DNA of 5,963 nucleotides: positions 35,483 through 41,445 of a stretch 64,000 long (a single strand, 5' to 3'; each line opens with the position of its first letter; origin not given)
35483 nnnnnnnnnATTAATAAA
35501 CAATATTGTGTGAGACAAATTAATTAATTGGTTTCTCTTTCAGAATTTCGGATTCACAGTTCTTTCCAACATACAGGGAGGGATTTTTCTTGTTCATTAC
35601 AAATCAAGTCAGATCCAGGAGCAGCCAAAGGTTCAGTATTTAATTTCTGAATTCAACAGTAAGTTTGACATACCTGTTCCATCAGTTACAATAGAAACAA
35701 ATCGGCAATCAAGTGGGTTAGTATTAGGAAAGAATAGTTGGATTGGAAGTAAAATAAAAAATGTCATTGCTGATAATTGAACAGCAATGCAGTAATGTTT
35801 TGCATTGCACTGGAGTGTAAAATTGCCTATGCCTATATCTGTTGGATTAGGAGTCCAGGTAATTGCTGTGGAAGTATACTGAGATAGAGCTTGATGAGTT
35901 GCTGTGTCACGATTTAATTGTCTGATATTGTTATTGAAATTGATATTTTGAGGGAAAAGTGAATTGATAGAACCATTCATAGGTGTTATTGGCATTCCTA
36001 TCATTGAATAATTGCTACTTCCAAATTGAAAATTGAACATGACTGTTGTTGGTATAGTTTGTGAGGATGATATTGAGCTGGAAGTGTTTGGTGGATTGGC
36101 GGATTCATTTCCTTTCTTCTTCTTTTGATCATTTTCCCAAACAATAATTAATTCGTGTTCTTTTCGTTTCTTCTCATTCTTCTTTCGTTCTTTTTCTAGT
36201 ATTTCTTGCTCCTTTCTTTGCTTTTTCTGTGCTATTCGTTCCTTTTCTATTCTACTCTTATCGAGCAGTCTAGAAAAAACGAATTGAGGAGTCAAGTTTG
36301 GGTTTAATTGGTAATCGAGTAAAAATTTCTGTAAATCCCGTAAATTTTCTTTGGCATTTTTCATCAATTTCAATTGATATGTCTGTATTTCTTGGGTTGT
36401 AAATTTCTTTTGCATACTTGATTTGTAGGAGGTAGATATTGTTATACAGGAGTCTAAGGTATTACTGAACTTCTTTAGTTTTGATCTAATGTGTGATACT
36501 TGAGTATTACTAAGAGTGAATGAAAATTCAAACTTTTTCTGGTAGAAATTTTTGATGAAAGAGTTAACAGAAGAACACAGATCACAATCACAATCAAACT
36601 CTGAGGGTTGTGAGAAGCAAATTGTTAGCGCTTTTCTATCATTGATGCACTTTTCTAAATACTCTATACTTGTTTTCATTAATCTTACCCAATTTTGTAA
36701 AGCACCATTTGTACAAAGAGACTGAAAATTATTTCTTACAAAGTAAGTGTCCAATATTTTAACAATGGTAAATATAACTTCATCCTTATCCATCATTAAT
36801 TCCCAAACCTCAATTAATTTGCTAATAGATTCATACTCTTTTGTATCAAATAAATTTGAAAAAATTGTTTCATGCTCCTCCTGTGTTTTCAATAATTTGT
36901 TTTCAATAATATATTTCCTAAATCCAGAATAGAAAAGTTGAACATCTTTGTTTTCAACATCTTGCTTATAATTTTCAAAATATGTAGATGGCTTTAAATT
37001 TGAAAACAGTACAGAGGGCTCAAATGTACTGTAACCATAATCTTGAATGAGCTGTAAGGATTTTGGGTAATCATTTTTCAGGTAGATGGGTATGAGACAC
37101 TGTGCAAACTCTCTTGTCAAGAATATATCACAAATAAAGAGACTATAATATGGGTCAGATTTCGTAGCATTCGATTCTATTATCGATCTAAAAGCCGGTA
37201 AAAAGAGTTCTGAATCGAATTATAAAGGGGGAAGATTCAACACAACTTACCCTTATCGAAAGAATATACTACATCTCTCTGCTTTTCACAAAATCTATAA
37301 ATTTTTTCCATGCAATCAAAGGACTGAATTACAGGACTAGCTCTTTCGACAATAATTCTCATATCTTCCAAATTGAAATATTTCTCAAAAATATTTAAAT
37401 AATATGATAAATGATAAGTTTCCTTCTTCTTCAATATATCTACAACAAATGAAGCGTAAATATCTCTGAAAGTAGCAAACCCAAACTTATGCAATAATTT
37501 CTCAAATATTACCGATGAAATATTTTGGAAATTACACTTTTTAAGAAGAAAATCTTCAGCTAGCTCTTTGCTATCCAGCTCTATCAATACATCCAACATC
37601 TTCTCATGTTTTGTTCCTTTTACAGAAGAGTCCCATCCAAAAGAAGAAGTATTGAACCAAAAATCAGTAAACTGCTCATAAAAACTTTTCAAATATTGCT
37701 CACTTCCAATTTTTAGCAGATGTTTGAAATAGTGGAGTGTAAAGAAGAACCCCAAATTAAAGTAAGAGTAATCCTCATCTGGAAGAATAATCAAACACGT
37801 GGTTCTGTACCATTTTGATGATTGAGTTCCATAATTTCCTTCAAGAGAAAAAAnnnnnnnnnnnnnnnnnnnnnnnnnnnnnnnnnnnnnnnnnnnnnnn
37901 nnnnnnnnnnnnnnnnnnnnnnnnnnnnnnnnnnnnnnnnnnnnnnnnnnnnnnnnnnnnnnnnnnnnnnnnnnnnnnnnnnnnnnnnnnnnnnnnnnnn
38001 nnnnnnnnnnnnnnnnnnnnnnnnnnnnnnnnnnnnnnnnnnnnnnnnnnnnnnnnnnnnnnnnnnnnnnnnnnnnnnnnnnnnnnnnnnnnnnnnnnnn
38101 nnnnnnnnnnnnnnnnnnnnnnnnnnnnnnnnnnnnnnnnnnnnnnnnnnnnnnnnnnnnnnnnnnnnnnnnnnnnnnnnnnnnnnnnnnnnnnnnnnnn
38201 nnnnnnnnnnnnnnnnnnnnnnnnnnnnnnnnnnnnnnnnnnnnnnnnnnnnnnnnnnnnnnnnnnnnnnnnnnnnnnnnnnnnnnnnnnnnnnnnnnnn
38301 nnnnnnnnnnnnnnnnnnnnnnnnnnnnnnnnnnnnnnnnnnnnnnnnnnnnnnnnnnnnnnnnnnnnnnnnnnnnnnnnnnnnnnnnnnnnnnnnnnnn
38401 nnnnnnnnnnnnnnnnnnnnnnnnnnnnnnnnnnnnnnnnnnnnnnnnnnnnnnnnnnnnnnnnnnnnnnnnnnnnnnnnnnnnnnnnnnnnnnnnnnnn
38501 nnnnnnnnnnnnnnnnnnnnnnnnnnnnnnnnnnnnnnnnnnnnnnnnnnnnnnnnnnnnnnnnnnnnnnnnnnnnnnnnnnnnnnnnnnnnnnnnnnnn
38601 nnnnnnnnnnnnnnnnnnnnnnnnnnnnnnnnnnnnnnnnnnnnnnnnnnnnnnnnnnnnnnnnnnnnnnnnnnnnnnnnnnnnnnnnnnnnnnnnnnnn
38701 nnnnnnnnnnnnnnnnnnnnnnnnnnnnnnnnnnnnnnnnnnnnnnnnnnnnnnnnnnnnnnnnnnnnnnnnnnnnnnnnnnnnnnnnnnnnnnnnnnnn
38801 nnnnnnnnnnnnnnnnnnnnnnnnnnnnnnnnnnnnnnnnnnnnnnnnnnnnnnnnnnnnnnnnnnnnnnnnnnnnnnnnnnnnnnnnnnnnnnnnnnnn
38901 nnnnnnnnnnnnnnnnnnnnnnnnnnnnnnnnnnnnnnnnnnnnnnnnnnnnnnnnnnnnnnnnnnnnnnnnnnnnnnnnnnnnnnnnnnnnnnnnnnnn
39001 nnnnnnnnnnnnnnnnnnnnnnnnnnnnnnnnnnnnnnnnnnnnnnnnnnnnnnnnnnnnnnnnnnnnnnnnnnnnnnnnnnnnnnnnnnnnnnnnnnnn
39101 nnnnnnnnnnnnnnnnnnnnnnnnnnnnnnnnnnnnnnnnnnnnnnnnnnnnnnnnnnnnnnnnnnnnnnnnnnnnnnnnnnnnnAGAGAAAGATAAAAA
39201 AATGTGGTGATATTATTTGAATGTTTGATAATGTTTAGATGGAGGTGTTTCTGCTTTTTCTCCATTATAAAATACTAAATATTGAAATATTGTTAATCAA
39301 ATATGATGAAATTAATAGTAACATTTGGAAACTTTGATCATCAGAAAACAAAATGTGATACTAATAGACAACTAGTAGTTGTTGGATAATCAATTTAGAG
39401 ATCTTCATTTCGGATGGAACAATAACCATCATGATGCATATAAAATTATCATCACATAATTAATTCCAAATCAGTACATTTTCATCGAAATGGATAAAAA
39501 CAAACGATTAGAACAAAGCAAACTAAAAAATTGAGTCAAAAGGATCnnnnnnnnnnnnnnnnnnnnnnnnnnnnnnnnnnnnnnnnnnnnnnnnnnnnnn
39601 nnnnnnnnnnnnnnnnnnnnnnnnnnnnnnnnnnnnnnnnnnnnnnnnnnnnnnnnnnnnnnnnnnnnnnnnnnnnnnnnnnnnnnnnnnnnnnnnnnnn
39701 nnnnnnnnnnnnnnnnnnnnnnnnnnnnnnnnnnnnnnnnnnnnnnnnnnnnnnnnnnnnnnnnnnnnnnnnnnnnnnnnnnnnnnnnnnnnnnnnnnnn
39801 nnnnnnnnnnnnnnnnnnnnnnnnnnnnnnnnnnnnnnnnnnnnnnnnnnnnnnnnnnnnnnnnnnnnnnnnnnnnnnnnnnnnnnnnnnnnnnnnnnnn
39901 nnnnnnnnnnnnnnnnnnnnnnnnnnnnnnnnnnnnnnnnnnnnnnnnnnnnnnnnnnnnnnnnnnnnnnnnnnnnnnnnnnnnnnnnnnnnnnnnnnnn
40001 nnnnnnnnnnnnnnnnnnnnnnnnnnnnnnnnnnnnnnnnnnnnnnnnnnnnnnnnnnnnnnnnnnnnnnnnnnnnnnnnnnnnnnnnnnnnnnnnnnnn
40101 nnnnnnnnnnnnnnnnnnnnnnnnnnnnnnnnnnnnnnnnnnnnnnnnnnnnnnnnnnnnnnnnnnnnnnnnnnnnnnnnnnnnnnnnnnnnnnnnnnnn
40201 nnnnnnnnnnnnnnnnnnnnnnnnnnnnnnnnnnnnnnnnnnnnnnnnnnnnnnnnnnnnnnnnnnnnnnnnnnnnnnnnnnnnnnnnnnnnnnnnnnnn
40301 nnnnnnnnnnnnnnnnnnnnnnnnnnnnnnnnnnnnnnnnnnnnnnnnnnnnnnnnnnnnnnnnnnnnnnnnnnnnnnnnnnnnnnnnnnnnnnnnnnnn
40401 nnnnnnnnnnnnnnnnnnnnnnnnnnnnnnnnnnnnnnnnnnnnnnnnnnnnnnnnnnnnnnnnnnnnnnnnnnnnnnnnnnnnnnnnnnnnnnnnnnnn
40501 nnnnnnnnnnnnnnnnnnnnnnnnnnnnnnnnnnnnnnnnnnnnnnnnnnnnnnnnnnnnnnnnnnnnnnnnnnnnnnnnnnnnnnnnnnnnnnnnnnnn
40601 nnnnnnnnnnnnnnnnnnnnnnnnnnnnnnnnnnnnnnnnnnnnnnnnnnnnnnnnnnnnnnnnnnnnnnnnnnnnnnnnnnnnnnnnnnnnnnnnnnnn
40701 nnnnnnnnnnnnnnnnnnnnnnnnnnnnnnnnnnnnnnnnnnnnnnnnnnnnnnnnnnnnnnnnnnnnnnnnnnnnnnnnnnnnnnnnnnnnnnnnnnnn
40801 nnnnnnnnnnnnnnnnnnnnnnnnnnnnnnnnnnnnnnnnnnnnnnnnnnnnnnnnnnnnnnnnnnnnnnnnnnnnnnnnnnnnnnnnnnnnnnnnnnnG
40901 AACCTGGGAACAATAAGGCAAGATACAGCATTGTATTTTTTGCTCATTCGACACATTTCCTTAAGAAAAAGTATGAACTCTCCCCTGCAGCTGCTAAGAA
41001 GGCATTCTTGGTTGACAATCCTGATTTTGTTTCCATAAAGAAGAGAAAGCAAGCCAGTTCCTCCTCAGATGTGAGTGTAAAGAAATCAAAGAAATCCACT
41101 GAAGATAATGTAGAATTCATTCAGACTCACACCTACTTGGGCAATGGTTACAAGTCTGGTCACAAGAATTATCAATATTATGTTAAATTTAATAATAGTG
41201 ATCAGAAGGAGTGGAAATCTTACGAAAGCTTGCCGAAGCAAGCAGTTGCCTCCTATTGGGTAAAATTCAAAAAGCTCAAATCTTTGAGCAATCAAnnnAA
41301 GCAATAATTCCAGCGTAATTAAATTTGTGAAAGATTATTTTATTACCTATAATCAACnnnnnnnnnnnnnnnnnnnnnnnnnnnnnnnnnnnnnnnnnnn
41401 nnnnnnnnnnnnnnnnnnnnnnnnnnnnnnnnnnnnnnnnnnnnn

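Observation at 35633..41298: Head-to-head pair of two different 2OG-Fe(II) dioxygenases (P4H-type and Tet/JBP-type) sharing a ~410-bp divergent promoter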

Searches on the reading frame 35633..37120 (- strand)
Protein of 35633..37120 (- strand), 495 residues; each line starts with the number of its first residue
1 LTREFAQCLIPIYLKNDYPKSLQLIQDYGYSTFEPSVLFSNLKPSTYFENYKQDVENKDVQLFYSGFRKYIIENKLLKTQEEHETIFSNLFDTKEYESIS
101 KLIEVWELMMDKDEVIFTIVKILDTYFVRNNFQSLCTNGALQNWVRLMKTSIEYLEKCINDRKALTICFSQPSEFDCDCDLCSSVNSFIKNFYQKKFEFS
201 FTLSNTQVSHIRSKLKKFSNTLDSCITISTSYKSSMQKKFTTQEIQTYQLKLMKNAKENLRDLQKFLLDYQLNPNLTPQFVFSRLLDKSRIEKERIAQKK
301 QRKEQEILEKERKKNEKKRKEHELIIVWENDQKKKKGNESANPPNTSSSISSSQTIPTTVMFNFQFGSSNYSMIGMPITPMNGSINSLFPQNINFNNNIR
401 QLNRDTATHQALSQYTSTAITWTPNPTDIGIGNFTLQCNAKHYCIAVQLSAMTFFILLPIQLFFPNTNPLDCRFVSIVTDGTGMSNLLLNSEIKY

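Call 3: search_protein_families(library=pfam, proteins=[window:35633-37120:-], max_evalue=1)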
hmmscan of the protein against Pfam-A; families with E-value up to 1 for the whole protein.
window:35633-37120:- (495 aa): 2 families
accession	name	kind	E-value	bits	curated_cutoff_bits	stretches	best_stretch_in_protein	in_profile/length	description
PF15565.11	Imm30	-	6.6e-05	23.4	27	1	73-138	1-69/98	Immunity protein 30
PF20639.2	Rrn6_K-rich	-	0.014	16.7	26.1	1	288-371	14-103/131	RRN6, K-rich C-terminal domain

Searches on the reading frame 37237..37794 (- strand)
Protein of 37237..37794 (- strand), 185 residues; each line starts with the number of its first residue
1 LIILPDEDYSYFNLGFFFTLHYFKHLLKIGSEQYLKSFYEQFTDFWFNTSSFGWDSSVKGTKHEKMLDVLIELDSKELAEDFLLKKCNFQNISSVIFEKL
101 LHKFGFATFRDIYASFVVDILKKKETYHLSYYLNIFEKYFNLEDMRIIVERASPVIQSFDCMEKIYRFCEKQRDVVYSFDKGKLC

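Call 3: search_protein_families(library=pfam, proteins=[window:37237-37794:-], max_evalue=1)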
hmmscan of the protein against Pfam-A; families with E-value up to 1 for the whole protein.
window:37237-37794:- (185 aa): 1 family
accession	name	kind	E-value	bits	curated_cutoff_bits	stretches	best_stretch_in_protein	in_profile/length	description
PF21503.2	Sas-6_helical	-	0.1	13.1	27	0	21-36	3-18/37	Centriolar protein SAS, helical domain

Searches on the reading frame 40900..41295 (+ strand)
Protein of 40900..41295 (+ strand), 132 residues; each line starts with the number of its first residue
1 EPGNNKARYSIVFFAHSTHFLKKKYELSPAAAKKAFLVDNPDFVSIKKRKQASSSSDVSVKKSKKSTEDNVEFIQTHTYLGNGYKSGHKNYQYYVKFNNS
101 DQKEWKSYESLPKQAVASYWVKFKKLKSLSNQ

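Call 21: search_protein_families(library=pfam, proteins=[window:40900-41295:+], max_evalue=0.1)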
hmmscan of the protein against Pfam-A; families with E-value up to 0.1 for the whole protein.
window:40900-41295:+ (132 aa): 1 family
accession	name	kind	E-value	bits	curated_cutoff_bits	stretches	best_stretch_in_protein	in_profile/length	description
PF21192.3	NMD3_OB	-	0.0082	16.9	27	1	47-110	13-75/86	NMD3 OB-fold domain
